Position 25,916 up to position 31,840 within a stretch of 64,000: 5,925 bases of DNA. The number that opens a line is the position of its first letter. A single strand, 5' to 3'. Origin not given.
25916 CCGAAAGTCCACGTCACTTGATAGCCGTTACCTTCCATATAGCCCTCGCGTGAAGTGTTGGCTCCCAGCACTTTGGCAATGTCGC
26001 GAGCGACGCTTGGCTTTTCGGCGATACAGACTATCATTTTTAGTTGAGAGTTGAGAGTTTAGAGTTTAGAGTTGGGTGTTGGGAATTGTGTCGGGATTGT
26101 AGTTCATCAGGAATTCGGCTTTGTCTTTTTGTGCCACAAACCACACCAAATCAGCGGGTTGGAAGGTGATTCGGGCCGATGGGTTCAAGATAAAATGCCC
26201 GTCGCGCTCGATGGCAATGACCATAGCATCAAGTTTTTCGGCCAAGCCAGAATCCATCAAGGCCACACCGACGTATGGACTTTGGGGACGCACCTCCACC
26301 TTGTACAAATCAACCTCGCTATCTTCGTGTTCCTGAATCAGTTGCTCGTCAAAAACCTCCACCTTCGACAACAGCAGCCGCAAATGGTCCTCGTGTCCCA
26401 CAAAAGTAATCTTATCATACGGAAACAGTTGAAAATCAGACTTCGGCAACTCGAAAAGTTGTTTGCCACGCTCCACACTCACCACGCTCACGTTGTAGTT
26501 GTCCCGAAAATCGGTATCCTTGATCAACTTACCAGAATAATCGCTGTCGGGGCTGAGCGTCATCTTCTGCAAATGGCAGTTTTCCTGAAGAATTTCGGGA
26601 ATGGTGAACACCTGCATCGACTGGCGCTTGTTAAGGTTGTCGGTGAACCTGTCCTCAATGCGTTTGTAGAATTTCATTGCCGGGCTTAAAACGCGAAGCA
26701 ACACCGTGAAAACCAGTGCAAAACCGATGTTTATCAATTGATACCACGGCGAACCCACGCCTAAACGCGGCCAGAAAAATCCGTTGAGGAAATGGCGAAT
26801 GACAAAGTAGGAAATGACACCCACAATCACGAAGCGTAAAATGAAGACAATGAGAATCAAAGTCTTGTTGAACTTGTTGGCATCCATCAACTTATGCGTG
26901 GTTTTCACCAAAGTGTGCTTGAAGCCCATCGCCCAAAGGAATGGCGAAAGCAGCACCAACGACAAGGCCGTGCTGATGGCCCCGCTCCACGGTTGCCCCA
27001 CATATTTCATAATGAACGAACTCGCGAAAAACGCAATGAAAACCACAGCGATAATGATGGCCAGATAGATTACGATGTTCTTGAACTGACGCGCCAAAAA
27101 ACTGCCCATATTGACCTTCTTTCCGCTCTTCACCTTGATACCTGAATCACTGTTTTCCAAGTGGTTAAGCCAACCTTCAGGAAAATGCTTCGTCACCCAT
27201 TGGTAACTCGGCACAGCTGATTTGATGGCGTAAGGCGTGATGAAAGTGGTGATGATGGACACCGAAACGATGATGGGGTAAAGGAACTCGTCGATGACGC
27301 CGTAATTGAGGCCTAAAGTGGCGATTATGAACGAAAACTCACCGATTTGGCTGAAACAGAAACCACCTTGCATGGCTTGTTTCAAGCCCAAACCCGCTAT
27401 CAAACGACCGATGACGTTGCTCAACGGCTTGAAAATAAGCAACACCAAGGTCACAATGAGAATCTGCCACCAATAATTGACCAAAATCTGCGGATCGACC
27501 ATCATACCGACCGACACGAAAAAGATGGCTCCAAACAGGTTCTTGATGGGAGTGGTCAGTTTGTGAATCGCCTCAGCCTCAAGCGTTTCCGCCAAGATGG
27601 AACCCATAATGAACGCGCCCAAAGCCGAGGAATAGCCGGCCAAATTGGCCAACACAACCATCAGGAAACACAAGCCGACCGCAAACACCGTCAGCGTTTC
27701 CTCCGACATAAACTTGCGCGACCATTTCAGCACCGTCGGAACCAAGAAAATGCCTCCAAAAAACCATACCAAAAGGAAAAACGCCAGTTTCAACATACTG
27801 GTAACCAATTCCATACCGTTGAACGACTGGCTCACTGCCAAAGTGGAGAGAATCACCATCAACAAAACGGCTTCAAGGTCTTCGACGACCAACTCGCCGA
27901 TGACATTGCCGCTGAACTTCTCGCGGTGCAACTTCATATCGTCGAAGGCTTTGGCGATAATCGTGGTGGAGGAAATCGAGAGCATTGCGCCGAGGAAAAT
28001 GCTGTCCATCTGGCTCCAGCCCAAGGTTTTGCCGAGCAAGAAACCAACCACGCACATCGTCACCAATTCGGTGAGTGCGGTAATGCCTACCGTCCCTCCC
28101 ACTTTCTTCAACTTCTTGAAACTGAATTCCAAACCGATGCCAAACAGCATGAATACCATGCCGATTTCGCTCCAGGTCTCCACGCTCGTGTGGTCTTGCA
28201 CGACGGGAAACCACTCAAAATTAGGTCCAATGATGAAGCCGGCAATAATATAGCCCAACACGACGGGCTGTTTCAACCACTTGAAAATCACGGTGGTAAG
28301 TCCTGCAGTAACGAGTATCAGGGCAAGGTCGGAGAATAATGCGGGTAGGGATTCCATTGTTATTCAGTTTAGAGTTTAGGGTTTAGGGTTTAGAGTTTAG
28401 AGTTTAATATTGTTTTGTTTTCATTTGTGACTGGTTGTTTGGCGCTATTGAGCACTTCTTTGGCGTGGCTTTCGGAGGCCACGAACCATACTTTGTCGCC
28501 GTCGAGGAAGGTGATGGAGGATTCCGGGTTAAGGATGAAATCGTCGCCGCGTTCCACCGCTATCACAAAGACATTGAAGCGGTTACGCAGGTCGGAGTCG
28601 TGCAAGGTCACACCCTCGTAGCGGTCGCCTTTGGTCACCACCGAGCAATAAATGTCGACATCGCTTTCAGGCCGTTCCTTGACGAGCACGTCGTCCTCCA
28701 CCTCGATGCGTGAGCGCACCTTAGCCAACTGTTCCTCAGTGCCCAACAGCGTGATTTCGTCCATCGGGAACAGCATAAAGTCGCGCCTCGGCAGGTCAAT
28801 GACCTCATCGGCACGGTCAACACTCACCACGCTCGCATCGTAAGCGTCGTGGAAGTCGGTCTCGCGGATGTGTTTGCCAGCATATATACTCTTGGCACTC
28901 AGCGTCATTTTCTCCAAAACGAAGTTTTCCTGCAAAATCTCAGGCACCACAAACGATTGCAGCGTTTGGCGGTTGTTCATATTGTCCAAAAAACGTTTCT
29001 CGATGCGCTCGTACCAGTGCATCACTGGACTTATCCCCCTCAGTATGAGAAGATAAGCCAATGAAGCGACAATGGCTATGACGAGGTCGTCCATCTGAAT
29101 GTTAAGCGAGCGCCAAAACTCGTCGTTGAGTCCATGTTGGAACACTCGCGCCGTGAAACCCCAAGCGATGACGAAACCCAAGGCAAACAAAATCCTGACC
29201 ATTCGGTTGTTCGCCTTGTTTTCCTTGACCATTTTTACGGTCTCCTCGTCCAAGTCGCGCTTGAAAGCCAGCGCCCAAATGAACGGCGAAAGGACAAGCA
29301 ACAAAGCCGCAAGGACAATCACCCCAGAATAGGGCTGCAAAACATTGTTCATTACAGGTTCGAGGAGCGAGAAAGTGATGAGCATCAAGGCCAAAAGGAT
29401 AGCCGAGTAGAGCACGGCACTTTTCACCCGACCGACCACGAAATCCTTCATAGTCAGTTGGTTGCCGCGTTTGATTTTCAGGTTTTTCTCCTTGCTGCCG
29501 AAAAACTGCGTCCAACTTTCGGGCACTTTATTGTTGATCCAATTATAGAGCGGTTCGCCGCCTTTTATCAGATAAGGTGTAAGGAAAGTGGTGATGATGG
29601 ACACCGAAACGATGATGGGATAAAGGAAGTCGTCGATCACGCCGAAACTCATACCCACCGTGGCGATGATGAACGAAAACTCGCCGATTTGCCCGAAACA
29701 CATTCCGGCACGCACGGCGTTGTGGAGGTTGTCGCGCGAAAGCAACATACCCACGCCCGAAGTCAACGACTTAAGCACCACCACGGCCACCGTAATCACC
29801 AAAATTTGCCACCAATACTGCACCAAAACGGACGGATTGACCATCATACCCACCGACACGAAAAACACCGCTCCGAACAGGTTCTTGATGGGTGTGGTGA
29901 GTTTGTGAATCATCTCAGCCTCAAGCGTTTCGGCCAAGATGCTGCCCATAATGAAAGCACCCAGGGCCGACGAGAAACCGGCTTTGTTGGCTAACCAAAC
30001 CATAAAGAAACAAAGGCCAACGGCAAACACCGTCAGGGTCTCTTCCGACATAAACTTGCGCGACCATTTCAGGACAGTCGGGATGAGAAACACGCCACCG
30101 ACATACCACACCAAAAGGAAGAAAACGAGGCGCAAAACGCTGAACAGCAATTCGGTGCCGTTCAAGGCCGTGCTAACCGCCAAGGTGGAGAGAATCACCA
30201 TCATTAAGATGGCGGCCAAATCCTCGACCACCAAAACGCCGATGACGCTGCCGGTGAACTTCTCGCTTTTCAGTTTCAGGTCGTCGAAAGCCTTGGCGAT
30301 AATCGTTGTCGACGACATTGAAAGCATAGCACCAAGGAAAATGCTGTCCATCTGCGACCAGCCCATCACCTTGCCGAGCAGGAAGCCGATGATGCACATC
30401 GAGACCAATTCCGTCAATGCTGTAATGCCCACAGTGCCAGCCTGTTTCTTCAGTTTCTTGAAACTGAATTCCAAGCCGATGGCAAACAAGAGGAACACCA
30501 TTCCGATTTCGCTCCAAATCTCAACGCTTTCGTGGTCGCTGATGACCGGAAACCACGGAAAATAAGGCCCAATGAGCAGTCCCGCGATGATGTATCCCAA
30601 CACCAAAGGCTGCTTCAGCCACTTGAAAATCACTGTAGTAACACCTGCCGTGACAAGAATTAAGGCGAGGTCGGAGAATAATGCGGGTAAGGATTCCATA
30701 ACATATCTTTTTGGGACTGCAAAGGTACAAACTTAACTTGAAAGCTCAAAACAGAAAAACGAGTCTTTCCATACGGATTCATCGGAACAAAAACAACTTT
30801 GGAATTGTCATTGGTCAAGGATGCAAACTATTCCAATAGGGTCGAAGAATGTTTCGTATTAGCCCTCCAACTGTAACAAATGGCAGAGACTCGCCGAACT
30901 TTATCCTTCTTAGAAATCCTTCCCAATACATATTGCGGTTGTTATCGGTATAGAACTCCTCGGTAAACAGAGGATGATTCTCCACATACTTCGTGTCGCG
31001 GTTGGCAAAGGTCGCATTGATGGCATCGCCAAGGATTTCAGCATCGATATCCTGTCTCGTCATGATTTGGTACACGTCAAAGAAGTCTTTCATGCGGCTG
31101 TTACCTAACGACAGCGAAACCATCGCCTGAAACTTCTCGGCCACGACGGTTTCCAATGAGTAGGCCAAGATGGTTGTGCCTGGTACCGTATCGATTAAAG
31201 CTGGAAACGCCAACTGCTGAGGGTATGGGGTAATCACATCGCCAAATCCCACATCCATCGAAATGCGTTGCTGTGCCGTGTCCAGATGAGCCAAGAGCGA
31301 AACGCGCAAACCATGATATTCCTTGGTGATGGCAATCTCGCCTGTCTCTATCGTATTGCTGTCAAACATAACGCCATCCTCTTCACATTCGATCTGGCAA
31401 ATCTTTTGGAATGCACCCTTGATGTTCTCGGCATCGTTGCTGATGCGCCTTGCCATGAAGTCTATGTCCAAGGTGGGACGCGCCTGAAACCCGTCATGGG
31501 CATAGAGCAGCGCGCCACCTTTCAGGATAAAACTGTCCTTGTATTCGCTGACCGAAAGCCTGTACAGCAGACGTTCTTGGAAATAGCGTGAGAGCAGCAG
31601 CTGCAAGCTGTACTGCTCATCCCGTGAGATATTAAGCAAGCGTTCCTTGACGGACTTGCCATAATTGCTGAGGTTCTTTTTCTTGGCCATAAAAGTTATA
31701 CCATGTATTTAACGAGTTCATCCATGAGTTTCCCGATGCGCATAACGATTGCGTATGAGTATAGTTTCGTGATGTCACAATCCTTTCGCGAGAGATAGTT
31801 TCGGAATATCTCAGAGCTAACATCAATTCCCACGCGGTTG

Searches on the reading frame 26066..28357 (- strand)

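Call 80: search_protein_families(library=pfam, proteins=[window:26066-28357:-], max_evalue=0.00001)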
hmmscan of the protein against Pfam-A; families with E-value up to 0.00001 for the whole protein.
window:26066-28357:- (763 aa): 2 families
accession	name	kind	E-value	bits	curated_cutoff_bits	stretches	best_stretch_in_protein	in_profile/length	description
PF00999.27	Na_H_Exchanger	-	1e-57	196.2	26.2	1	15-378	4-369/375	Sodium/hydrogen exchanger, transmembrane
PF02080.26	TrkA_C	-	1.2e-22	80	27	2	599-663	4-67/71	TrkA-C domain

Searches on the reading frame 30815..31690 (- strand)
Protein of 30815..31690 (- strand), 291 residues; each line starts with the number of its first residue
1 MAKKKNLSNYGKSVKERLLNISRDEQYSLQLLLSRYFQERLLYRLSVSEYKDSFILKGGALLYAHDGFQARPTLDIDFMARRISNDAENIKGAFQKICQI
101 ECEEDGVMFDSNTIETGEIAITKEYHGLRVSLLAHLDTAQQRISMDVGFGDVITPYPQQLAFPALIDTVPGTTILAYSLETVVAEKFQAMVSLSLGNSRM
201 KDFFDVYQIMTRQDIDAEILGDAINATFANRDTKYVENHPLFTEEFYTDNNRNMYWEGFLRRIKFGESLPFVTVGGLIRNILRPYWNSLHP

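Call 16: search_protein_families(library=padloc, proteins=[window:30815-31690:-], max_evalue=0.001)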
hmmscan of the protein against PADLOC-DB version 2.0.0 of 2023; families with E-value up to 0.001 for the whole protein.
window:30815-31690:- (291 aa): 21 families
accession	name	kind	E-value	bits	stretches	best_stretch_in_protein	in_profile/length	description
PDLC02288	AbiEii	-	8.8e-94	311.7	1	4-283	4-272/294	AbiEii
PDLC02312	AbiEii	-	8.3e-76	252.9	1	5-266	3-261/299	AbiEii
PDLC02326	AbiEii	-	3.3e-39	132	1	13-143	6-129/133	AbiEii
PDLC02291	AbiEii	-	7.2e-37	125.4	1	5-235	10-225/310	AbiEii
PDLC02319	AbiEii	-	5.7e-33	112.6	1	40-288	5-238/241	AbiEii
PDLC02320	AbiEii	-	6.5e-21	72.9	1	147-271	2-128/147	AbiEii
PDLC02304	AbiEii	-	8.3e-17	60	1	16-245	5-221/260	AbiEii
PDLC02314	AbiEii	-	1.5e-16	58.6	1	12-236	11-229/290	AbiEii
PDLC02310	AbiEii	-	1.2e-15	55.7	1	22-229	10-209/265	AbiEii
PDLC02311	AbiEii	-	4.7e-12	44.2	1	15-289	4-264/283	AbiEii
PDLC02300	AbiEii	-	2.4e-10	38.3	1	38-259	25-231/259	AbiEii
PDLC02308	AbiEii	-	2.7e-10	38.4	1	38-231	15-209/279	AbiEii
PDLC02306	AbiEii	-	4.8e-09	34.2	1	48-220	35-215/280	AbiEii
PDLC02329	AbiEii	-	5.9e-09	33.6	1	15-233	18-232/294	AbiEii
PDLC02301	AbiEii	-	9e-06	23.5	1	47-234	57-245/291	AbiEii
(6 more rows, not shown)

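Call 17: search_protein_families(library=pfam, proteins=[window:30815-31690:-], max_evalue=0.001)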
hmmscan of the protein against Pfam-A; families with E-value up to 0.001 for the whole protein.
window:30815-31690:- (291 aa): 1 family
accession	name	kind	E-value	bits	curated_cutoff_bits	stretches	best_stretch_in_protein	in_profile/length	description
PF08843.17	AbiEii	-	5.9e-47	161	22.5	1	40-269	1-229/238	Nucleotidyl transferase AbiEii toxin, Type IV TA system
